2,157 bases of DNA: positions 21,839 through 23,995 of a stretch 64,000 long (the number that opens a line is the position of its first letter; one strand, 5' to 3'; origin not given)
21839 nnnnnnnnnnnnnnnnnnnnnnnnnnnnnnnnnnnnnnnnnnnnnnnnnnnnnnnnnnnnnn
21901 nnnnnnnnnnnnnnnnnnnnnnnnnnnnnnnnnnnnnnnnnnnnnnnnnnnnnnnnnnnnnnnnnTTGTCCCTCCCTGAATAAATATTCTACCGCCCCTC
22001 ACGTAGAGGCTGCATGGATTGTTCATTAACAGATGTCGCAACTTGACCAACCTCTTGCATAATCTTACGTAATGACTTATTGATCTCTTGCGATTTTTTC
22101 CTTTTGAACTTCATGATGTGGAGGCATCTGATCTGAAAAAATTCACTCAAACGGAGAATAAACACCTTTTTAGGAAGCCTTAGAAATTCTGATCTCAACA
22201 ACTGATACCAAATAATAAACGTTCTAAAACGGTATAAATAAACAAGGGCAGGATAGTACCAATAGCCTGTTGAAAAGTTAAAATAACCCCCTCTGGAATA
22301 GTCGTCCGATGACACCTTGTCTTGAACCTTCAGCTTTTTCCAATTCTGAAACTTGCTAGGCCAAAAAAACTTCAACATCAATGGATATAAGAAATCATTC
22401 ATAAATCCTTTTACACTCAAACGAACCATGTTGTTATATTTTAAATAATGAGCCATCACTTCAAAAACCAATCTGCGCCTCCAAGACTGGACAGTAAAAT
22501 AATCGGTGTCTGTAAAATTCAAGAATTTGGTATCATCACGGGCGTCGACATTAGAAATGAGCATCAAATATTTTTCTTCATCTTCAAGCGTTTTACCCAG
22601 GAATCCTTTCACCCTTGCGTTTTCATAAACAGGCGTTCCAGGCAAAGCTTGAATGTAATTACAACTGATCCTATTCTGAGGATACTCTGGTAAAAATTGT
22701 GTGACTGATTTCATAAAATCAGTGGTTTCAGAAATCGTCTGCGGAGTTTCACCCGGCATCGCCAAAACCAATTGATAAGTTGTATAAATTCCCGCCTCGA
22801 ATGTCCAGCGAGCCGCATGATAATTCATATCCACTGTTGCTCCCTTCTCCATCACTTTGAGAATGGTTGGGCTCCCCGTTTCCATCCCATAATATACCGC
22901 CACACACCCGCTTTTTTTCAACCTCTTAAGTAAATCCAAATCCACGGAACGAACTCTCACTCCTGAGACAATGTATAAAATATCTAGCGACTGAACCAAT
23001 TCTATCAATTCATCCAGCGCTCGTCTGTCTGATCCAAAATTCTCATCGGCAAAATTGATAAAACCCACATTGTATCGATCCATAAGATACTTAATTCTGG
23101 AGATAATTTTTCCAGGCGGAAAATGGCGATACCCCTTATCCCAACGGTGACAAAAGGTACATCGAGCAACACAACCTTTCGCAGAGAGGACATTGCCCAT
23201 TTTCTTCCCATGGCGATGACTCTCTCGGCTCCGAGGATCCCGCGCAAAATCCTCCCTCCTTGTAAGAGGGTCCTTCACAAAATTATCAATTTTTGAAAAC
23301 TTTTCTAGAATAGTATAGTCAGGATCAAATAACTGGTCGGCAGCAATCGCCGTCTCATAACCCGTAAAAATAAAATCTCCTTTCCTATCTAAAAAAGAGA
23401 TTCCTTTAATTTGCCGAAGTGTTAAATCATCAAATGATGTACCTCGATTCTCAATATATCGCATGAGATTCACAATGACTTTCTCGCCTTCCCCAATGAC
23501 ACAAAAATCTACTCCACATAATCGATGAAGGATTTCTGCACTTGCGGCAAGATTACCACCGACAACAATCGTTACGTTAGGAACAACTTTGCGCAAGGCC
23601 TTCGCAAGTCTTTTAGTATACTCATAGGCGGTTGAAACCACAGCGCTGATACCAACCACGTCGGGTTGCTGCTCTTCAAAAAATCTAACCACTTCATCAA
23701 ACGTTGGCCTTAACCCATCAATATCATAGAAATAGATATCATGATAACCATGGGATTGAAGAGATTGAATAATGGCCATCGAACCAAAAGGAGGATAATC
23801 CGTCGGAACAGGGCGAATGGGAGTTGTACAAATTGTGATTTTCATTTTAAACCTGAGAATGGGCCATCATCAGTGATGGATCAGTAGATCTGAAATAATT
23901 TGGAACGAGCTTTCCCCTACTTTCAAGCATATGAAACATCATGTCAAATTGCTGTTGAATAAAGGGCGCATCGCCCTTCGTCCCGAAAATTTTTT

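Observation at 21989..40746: Machinery for C-branched or C-methylated sugars: YerE-like ThDP enzyme, E1 alpha/beta pair and two B12-radical SAM enzymes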

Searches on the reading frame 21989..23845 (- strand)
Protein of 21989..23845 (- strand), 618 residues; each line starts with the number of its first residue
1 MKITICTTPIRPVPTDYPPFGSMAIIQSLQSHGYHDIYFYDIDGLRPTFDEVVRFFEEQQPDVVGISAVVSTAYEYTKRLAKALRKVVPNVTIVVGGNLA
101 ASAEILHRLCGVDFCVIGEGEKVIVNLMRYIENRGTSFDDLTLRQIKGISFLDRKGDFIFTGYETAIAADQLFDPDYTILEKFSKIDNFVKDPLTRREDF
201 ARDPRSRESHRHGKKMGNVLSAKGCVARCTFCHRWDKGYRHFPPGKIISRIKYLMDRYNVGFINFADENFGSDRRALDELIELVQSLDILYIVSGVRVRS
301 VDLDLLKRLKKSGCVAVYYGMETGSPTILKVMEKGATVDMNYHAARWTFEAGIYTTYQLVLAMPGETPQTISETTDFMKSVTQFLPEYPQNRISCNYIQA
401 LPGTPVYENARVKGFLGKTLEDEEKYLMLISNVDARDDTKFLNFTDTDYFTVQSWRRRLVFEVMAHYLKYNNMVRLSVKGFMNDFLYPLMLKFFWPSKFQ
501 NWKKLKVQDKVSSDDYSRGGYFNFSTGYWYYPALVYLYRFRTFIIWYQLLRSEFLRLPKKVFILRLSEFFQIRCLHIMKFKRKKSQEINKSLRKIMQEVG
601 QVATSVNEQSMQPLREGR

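Call 4: search_protein_families(library=pfam, proteins=[window:21989-23845:-])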
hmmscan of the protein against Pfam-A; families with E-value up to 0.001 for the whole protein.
window:21989-23845:- (618 aa): 2 families
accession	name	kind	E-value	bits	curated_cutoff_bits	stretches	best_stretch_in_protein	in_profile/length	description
PF02310.24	B12-binding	-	5.1e-20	71.9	32.1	1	12-126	7-119/121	B12 binding domain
PF04055.27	Radical_SAM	-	9.6e-20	71.8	29.5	1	222-377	4-165/166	Radical SAM superfamily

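Call 15: search_protein_families(library=ncbifam, proteins=[window:21989-23845:-], max_evalue=0.00001)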
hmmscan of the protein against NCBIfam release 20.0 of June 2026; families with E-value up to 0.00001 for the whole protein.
window:21989-23845:- (618 aa): 20 families
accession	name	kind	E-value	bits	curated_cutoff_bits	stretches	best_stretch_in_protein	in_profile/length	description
TIGR02026.1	BchE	equivalog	7.1e-45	153.8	481.35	2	13-181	16-181/497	magnesium-protoporphyrin IX monomethyl ester anaerobic oxidative cyclase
NF050148.1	rSAM_ApyD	equivalog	8.9e-27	93.7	750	1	219-409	202-392/645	RiPP biosynthesis radical SAM protein ApyD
TIGR03975.1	rSAM_ocin_1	subfamily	1.6e-26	93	281.85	1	50-389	118-438/606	RiPP maturation radical SAM C-methyltransferase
TIGR03471.1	HpnJ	equivalog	1.3e-25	90.3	577.6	1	220-422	201-402/472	hopanoid biosynthesis associated radical SAM protein HpnJ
TIGR04072.2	rSAM_ladder_B12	equivalog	5.8e-24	84.5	360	2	214-484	178-439/443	lipid biosynthesis B12-binding/radical SAM protein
NF038361.1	rSAM_Sden_1168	equivalog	5.3e-23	81.4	575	1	52-414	132-477/560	Sden_1168 family B12-binding radical SAM P-methyltransferase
TIGR04479.1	bcpD_PhpK_rSAM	subfamily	8.1e-23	80.6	600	1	215-475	240-495/504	PhpK family radical SAM P-methyltransferase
TIGR04013.1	B12_SAM_MJ_1487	hypoth_equivalog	4.1e-20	72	251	2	222-408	157-355/382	TIGR04013 family B12-binding domain/radical SAM domain-containing protein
TIGR04385.1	B12_rSAM_cofa1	equivalog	5.1e-20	72.1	450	2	219-416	198-400/438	B12 lower ligand biosynthesis radical SAM protein BzaD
NF033712.0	B12_rSAM_KedN5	subfamily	7.9e-17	60.7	700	1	35-162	37-162/624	KedN5 family methylcobalamin-dependent radical SAM C-methyltransferase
TIGR04014.1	B12_SAM_MJ_0865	equivalog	1e-16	60.8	360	1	223-381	167-336/434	methyl-coenzyme M reductase glutamine C-methyltransferase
TIGR04295.1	B12_rSAM_oligo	hypoth_equivalog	5.2e-12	45.2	400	1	80-334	93-314/422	TIGR04295 family B12-binding domain-containing radical SAM protein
NF040542.1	rSAM_RCCLKC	equivalog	3.3e-10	39.7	450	0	16-134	10-122/423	arsinothricin biosynthesis radical SAM protein ArsL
TIGR04428.1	B12_rSAM_trp_MT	equivalog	5.4e-10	38.3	500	1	41-238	37-238/558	tryptophan 2-C-methyltransferase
TIGR01579.1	MiaB-like-C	equivalog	5.6e-10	39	357.05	1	63-381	38-318/416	tRNA (N(6)-L-threonylcarbamoyladenosine(37)-C(2))-methylthiotransferase MtaB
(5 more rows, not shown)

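Call 19: search_solved_structures(query=window:21989-23845:-, max_evalue=0.001)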
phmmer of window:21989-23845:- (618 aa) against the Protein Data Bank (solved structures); distinct sequences matched with E-value up to 0.001: 4.
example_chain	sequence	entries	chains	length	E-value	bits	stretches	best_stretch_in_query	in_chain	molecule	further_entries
6wte_A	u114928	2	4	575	2e-08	36.3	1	17-378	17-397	B12-binding domain-containing protein | Tryptophan-C2-methyltransferase containing B12-binding domain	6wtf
6fd2_B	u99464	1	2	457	9.7e-06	27.4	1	224-417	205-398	Putative apramycin biosynthetic oxidoreductase 4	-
9ccb_A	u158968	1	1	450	2.3e-05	26.1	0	221-379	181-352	Radical SAM core domain-containing protein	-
5ul2_A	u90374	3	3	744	0.00055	21.6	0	46-354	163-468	OxsB protein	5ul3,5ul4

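Call 59: find_homologous_proteins(query=window:21989-23845:-, max_evalue=1e-20)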
Query window:21989-23845:- (618 aa): 1371 proteins with E <= 1e-20 among 8000 candidates; the best 120 are listed.
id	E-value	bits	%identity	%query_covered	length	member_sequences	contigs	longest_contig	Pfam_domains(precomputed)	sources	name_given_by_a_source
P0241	2.3e-273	926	65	100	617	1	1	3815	PF04055.28,PF02310.25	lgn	-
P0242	3.4e-259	879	65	100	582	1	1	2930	PF04055.28,PF02310.25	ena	-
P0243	3.2e-240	817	60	100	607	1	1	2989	PF04055.28,PF02310.25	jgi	jgi:radical SAM superfamily enzyme YgiQ (UPF0313 family)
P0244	1.7e-229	781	59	100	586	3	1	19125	PF04055.28,PF02310.25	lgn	-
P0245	2.0e-226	771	58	100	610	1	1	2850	PF04055.28,PF02310.25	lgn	-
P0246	1.9e-223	761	55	100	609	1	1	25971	PF04055.28,PF02310.25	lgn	-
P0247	5.2e-222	757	56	100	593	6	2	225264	PF04055.28,PF02310.25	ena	-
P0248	9.0e-222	756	57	100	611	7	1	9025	PF04055.28,PF02310.25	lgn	-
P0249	2.0e-220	751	56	100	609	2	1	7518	PF04055.28,PF02310.25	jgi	-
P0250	3.1e-220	751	57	100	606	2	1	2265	PF04055.28,PF02310.25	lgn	-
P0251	4.1e-220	750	55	100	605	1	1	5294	PF04055.28,PF02310.25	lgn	-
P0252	5.6e-220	750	56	100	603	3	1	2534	PF04055.28,PF02310.25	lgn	-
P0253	1.0e-219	749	57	100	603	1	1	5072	PF04055.28,PF02310.25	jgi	jgi:anaerobic magnesium-protoporphyrin IX monomethyl ester cyclase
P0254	2.8e-219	748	55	100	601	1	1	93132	PF04055.28,PF02310.25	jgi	jgi:radical SAM superfamily enzyme YgiQ (UPF0313 family)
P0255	4.5e-218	744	55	100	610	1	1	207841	PF04055.28,PF02310.25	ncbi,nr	ncbi:MAG: cobalamin B12-binding domain-containing protein [Elusimicrobia bacterium]|nr:cobalamin B12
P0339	1.0e-202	693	53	100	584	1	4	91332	PF04055.28,PF02310.25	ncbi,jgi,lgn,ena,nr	ncbi:MAG: radical SAM protein [Nitrospira sp.]|nr:radical SAM protein [Nitrospira sp.]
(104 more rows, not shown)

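Call 60: find_encoding_contigs(protein=P0255, flank=10000, max_places=1)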
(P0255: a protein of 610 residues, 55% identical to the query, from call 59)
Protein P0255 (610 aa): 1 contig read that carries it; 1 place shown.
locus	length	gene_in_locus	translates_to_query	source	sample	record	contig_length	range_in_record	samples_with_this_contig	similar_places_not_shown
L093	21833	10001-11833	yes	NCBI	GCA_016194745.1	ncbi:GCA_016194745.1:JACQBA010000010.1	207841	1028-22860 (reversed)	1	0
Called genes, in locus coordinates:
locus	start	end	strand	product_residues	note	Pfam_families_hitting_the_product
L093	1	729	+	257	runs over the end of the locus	PF00535:Glycos_transf_2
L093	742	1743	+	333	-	PF00288:GHMP_kinases_N, PF08544:GHMP_kinases_C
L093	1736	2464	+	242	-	PF00483:NTP_transferase, PF12804:NTP_transf_3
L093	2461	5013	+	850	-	PF09586:YfhO (faint)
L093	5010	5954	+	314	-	PF01073:3Beta_HSD (weak), PF01370:Epimerase, PF13460:NAD_binding_10, PF16363:GDP_Man_Dehyd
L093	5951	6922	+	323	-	PF01073:3Beta_HSD, PF01370:Epimerase, PF04321:RmlD_sub_bind (weak), PF05368:NmrA (weak), PF07993:NAD_binding_4 (faint), PF13460:NAD_binding_10, PF16363:GDP_Man_Dehyd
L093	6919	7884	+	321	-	PF00248:Aldo_ket_red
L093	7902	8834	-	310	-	PF01073:3Beta_HSD (faint), PF01370:Epimerase, PF04321:RmlD_sub_bind, PF02719:Polysacc_synt_2 (weak), PF16363:GDP_Man_Dehyd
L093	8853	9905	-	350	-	PF13472:Lipase_GDSL_2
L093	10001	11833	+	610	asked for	PF02310:B12-binding, PF04055:Radical_SAM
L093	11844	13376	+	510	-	PF13440:Polysacc_synt_3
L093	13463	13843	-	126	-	-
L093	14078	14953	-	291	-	PF00535:Glycos_transf_2, PF10111:Glyco_tranf_2_2, PF13641:Glyco_tranf_2_3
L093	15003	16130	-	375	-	PF01041:DegT_DnrJ_EryC1, PF01212:Beta_elim_lyase (weak), PF00155:Aminotran_1_2, PF00266:Aminotran_5 (weak)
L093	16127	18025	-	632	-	-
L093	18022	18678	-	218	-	PF00702:Hydrolase, PF12710:HAD, PF13419:HAD_2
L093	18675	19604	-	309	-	PF01073:3Beta_HSD, PF01370:Epimerase, PF02719:Polysacc_synt_2, PF04321:RmlD_sub_bind, PF05368:NmrA, PF07993:NAD_binding_4 (faint), PF13460:NAD_binding_10, PF16363:GDP_Man_Dehyd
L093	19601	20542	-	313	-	PF00389:2-Hacid_dh, PF02826:2-Hacid_dh_C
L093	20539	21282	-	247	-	PF00106:adh_short, PF08659:KR, PF01370:Epimerase, PF13561:adh_short_C2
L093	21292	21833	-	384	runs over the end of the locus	PF04055:Radical_SAM, PF13186:SPASM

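Call 61: find_encoding_contigs(protein=P0339, flank=10000, max_places=1)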
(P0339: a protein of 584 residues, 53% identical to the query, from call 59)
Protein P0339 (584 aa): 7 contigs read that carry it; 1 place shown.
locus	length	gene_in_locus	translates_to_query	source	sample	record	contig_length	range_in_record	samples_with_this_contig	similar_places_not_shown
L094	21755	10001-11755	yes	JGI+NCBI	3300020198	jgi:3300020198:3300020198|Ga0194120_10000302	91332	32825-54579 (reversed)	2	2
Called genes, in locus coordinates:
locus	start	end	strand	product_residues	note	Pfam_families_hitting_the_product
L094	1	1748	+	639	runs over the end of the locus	PF13522:GATase_6, PF12481:DUF3700 (faint), PF13537:GATase_7, PF00733:Asn_synthase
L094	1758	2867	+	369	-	PF03966:Trm112p (faint), PF13489:Methyltransf_23, PF01209:Ubie_methyltran (weak), PF13847:Methyltransf_31, PF08241:Methyltransf_11, PF08242:Methyltransf_12, PF13649:Methyltransf_25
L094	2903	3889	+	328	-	PF01041:DegT_DnrJ_EryC1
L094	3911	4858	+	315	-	PF01073:3Beta_HSD, PF01370:Epimerase, PF02719:Polysacc_synt_2, PF04321:RmlD_sub_bind, PF13460:NAD_binding_10 (weak), PF16363:GDP_Man_Dehyd, PF07993:NAD_binding_4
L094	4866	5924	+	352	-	PF04055:Radical_SAM, PF13186:SPASM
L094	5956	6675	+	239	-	PF08889:WbqC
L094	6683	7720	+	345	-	PF03102:NeuB, PF08666:SAF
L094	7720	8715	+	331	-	-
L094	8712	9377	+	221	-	PF02585:PIG-L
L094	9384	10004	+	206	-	PF02348:CTP_transf_3, PF12804:NTP_transf_3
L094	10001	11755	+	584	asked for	PF02310:B12-binding, PF04055:Radical_SAM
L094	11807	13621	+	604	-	PF27859:LIC12162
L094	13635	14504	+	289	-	PF00977:His_biosynth, PF01207:Dus (faint), PF03060:NMO (faint)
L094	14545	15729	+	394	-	PF00465:Fe-ADH, PF13685:Fe-ADH_2 (weak), PF25137:ADH_Fe_C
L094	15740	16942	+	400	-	PF00155:Aminotran_1_2 (weak), PF00266:Aminotran_5, PF01053:Cys_Met_Meta_PP, PF01041:DegT_DnrJ_EryC1, PF01212:Beta_elim_lyase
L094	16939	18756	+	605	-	PF02543:Carbam_trans_N, PF16861:Carbam_trans_C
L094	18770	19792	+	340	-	PF03102:NeuB, PF08666:SAF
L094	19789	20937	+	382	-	PF02350:Epimerase_2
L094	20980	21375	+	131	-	PF00571:CBS (weak)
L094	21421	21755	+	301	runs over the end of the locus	PF05721:PhyH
